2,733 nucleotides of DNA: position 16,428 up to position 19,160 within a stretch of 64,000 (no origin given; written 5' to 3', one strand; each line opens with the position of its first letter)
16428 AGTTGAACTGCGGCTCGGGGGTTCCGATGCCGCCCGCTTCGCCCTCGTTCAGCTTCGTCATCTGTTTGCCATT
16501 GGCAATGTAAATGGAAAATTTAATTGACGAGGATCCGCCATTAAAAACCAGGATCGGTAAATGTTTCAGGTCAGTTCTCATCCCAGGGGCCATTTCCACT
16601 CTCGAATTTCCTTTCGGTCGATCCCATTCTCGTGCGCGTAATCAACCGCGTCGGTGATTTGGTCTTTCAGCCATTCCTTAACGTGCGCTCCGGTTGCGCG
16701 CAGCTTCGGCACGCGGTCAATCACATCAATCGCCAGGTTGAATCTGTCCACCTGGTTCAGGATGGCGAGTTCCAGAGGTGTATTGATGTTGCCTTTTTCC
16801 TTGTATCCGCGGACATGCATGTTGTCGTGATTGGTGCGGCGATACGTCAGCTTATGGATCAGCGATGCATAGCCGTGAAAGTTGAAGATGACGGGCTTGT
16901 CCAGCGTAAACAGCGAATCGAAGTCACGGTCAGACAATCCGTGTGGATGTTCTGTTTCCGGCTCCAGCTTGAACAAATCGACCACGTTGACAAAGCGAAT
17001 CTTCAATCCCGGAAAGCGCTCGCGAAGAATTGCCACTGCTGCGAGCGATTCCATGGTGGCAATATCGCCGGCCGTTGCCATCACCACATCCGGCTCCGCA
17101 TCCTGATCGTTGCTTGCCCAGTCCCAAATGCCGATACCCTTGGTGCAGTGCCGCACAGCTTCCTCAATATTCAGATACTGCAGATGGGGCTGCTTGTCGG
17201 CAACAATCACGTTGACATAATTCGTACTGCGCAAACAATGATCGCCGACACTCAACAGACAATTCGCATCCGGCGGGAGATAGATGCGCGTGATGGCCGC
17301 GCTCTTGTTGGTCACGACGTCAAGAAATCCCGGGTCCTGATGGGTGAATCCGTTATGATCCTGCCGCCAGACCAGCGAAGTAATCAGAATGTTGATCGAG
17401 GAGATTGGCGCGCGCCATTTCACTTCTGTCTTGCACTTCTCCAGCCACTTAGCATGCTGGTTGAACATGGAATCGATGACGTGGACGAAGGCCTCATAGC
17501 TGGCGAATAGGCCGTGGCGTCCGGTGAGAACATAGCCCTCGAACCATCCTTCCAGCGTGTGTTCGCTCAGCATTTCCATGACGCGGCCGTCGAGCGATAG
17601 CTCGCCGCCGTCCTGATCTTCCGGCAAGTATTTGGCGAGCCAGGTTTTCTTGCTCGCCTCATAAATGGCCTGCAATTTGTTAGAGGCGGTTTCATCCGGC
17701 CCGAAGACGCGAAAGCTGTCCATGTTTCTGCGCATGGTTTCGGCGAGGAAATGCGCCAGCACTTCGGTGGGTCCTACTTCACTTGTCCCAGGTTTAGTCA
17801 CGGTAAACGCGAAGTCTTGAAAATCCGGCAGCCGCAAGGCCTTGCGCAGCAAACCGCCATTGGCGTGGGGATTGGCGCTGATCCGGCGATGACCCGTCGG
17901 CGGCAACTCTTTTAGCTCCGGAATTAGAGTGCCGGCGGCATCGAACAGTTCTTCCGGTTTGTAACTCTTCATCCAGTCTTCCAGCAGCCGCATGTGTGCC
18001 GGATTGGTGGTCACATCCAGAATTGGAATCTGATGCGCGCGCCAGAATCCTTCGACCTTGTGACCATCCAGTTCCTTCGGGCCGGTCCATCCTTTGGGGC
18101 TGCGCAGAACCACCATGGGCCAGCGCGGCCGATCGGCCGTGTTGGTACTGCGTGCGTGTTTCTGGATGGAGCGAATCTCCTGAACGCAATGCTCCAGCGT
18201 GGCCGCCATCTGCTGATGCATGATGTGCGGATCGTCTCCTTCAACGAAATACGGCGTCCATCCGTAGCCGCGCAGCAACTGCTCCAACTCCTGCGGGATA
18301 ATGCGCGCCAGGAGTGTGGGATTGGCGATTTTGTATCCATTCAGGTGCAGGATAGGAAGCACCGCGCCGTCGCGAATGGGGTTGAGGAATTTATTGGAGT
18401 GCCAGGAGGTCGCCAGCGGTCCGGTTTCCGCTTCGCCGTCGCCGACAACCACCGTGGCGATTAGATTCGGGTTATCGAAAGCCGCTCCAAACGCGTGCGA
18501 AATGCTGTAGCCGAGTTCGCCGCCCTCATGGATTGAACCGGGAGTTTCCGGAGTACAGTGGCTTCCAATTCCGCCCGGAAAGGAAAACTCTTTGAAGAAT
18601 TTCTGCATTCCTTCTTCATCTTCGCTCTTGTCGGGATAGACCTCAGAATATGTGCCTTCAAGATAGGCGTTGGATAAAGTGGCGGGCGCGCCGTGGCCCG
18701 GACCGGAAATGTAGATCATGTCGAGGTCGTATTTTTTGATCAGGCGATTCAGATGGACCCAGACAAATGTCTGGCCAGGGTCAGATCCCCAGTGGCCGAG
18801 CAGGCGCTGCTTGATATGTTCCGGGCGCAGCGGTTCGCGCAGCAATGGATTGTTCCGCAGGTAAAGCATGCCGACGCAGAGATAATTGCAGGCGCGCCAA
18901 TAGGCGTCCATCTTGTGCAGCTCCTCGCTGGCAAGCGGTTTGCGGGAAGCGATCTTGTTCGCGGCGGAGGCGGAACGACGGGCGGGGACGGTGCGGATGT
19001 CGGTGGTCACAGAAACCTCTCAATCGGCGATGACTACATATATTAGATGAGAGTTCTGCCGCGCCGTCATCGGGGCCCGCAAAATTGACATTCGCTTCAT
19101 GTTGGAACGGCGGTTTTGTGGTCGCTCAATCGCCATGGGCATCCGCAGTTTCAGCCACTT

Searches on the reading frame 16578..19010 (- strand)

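Call 7: search_protein_families(library=pfam, proteins=[window:16578-19010:-])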
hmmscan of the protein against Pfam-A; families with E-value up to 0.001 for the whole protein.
window:16578-19010:- (810 aa): 3 families
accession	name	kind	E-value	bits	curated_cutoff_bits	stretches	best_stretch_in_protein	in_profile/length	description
PF09364.15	XFP_N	-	6.9e-181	601.3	23.7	1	27-387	3-363/364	XFP N-terminal domain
PF09363.15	XFP_C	-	3e-93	311.3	23.4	1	606-807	1-202/202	XFP C-terminal domain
PF03894.20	XFP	-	4.4e-82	274.5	22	1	417-595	2-177/177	D-xylulose 5-phosphate/D-fructose 6-phosphate phosphoketolase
